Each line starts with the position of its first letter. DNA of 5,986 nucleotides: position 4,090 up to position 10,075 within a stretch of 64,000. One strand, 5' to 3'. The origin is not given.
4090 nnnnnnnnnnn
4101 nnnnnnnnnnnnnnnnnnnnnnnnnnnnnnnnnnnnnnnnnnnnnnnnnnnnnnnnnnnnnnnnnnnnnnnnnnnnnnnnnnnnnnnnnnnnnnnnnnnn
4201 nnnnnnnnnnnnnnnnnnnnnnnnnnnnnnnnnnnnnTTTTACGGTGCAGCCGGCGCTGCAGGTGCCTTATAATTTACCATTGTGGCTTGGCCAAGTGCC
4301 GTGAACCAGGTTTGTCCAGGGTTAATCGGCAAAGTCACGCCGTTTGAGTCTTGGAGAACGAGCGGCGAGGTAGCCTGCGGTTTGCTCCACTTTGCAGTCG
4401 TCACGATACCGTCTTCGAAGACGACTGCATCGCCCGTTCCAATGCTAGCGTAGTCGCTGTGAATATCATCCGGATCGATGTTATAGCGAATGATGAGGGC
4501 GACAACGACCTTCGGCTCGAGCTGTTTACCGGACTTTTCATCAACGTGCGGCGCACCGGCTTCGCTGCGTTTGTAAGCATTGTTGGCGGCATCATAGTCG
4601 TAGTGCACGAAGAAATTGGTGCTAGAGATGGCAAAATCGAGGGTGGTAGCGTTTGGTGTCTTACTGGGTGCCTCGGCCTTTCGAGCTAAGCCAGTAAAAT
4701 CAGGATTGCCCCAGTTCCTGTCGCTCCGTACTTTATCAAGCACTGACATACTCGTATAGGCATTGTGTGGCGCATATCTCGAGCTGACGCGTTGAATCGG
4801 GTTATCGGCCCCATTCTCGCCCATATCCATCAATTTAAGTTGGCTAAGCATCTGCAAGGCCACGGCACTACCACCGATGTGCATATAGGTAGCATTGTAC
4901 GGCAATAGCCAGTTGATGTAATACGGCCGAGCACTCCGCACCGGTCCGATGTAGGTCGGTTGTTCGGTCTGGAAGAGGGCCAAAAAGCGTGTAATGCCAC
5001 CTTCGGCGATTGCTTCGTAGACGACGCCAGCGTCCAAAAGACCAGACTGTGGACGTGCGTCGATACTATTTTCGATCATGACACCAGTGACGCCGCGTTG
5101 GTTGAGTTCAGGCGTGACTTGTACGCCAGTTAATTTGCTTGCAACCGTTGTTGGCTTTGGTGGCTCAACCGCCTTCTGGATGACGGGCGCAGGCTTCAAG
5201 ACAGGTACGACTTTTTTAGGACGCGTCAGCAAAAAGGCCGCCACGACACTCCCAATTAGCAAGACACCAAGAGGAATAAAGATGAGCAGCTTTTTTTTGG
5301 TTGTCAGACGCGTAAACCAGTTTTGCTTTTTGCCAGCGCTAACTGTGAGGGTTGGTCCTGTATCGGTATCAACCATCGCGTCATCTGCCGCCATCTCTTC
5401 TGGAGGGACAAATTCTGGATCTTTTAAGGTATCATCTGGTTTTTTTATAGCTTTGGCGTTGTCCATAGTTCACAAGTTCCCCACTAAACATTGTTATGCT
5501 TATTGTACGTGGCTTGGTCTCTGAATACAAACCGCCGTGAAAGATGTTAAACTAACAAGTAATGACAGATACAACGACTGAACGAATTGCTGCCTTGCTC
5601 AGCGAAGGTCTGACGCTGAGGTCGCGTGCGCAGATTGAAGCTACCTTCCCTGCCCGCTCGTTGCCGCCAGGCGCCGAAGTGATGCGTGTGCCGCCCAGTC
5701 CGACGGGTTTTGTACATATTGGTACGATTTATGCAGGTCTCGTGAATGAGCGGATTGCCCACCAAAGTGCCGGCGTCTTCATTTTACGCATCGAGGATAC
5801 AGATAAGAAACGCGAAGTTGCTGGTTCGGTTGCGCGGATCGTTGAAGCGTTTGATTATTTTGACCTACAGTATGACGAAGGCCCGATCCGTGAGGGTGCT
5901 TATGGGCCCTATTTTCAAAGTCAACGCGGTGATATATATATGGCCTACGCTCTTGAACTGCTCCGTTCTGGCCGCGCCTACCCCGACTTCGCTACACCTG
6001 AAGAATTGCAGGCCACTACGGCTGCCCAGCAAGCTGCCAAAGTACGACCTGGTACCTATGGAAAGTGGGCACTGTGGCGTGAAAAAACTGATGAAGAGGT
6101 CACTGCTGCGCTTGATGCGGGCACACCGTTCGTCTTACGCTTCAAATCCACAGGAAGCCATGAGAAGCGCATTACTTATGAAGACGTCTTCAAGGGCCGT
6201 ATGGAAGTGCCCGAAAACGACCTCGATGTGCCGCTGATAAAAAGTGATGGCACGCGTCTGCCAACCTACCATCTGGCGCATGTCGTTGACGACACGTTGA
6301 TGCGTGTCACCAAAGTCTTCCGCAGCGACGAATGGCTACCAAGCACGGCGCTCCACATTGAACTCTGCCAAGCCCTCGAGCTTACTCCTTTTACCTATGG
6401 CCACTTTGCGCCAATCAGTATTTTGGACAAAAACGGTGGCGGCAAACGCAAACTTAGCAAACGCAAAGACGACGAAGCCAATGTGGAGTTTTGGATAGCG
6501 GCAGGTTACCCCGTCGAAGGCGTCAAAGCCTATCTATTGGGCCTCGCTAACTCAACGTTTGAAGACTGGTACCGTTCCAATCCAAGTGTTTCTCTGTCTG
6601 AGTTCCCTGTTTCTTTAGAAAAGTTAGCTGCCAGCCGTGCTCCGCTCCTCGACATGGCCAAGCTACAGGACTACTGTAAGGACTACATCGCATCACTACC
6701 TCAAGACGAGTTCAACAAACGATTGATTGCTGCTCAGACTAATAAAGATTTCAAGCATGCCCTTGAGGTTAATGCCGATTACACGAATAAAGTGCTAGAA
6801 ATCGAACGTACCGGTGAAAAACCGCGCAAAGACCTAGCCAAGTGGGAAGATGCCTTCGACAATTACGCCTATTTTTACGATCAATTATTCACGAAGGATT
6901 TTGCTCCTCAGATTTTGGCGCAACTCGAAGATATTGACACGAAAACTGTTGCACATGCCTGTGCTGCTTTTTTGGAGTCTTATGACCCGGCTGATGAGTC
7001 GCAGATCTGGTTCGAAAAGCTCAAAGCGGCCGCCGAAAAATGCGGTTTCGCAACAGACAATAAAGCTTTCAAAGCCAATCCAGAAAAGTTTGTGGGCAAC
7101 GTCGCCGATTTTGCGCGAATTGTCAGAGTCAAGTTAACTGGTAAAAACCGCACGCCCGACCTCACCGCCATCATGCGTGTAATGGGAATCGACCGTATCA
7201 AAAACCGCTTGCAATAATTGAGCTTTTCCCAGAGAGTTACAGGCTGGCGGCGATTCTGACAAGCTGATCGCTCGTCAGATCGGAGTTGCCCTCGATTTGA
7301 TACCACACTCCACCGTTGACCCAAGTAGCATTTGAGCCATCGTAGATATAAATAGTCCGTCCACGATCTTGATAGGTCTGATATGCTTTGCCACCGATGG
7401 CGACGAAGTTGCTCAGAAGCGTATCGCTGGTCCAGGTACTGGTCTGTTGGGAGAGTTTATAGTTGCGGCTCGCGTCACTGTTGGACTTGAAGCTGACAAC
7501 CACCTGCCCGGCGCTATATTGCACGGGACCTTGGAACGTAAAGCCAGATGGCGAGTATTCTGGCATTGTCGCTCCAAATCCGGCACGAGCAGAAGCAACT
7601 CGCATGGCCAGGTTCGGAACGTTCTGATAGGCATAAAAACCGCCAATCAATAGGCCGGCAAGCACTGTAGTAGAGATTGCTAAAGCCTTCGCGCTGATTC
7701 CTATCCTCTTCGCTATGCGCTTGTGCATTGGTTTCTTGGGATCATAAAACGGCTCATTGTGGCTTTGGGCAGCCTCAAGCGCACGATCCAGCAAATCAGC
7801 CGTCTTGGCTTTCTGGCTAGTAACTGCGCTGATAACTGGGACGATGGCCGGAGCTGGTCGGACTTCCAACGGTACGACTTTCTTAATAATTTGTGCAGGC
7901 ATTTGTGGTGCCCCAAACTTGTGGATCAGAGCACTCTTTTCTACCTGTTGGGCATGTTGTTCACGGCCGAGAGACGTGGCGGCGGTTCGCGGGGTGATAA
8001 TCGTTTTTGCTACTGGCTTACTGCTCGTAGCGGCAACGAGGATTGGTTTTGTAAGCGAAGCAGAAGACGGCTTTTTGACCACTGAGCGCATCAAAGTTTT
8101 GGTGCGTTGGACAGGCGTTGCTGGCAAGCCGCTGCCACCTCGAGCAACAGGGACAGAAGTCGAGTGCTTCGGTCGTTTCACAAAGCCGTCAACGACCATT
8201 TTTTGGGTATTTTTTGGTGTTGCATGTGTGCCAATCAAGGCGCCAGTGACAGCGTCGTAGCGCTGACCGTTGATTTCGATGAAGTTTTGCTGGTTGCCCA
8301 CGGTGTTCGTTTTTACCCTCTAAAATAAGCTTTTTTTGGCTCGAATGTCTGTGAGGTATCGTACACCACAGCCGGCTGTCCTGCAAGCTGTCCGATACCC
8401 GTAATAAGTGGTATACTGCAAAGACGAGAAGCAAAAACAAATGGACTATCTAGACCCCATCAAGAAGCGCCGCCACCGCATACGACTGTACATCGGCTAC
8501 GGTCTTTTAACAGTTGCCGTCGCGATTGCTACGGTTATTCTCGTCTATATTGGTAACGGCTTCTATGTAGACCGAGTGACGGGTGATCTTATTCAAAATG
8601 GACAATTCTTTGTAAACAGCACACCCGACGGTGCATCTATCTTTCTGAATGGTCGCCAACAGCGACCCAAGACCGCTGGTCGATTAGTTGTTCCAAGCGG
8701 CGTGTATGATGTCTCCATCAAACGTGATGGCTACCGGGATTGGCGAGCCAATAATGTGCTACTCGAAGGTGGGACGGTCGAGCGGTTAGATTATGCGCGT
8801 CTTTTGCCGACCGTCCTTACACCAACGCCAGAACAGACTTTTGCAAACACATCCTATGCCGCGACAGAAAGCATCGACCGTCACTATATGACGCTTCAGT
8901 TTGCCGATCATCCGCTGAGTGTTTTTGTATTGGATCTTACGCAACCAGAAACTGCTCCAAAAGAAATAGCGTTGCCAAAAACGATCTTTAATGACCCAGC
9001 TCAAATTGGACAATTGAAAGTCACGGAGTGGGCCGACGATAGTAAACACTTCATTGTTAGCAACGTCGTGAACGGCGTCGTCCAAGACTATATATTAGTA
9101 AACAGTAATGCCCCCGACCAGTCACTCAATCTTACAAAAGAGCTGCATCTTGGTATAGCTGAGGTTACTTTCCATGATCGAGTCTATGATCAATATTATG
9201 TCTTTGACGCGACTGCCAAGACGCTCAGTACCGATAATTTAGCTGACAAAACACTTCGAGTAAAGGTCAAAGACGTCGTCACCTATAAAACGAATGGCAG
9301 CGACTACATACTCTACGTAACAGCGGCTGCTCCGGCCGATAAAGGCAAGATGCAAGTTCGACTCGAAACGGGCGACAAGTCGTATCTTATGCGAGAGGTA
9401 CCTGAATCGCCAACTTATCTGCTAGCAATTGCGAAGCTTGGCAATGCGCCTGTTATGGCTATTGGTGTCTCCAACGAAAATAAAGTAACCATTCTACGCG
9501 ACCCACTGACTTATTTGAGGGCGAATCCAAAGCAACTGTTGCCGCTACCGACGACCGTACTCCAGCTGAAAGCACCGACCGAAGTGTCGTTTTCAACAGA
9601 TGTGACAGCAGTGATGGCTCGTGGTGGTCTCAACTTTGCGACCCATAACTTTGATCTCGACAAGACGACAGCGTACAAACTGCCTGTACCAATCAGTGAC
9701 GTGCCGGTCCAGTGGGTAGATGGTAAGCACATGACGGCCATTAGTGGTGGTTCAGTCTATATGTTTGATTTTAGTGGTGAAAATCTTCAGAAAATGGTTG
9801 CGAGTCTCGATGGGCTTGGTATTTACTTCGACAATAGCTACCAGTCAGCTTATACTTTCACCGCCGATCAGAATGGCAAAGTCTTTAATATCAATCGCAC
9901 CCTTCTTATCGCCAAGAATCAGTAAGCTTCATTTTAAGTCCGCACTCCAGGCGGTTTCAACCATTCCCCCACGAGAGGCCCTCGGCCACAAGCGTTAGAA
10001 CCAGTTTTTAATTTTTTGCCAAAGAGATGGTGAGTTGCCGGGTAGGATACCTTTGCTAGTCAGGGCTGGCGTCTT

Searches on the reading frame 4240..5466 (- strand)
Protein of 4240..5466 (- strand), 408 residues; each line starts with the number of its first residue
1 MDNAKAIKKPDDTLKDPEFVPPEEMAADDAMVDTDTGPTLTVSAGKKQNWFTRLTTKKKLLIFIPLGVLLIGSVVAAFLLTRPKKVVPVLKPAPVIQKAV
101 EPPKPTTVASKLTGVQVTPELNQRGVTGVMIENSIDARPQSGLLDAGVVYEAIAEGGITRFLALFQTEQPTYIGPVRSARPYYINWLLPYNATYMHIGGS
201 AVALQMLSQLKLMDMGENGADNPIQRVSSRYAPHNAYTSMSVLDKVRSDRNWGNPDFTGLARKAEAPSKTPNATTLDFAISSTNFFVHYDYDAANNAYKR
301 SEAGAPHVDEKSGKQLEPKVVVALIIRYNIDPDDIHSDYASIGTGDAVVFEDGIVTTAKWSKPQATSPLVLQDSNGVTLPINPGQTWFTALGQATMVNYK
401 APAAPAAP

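Call 77: search_protein_families(library=pfam, proteins=[window:4240-5466:-], max_evalue=0.00001)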
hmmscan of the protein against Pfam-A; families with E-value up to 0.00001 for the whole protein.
window:4240-5466:- (408 aa): 2 families
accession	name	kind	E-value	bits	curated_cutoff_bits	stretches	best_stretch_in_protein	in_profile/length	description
PF11258.13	DUF3048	-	1.5e-42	145.6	25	1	112-249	1-144/148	Protein of unknown function (DUF3048) N-terminal domain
PF17479.7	DUF3048_C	-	2.8e-23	82.9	25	1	281-387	6-113/114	Protein of unknown function (DUF3048) C-terminal domain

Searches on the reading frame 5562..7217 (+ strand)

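Call 77: search_protein_families(library=pfam, proteins=[window:5562-7217:+], max_evalue=0.00001)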
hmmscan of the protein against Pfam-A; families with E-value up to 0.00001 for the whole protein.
window:5562-7217:+ (551 aa): 1 family
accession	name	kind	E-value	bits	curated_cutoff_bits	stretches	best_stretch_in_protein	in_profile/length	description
PF00749.27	tRNA-synt_1c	-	1.6e-56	191.9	23.4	1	41-323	4-270/314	tRNA synthetases class I (E and Q), catalytic domain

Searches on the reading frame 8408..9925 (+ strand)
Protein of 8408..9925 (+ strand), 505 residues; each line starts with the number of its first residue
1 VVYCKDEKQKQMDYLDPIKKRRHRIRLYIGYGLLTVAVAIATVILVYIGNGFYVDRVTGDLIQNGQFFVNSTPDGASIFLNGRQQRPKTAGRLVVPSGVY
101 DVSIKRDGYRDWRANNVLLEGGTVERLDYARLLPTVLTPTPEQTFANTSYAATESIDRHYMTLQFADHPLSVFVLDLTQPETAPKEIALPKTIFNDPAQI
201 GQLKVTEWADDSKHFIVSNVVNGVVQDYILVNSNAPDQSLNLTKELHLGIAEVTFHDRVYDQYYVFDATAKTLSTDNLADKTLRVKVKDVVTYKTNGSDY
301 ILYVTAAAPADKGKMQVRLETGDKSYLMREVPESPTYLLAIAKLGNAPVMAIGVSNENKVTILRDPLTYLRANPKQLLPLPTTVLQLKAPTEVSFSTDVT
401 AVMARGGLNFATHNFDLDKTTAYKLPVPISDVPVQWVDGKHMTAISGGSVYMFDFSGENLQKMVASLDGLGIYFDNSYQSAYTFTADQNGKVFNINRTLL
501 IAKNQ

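Call 77: search_protein_families(library=pfam, proteins=[window:8408-9925:+], max_evalue=0.00001)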
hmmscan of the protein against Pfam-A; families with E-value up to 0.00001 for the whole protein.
window:8408-9925:+ (505 aa): 1 family
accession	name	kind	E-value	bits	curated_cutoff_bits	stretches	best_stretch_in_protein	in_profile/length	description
PF08308.17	PEGA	-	1.5e-06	28.4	20.8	1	66-115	3-52/71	PEGA domain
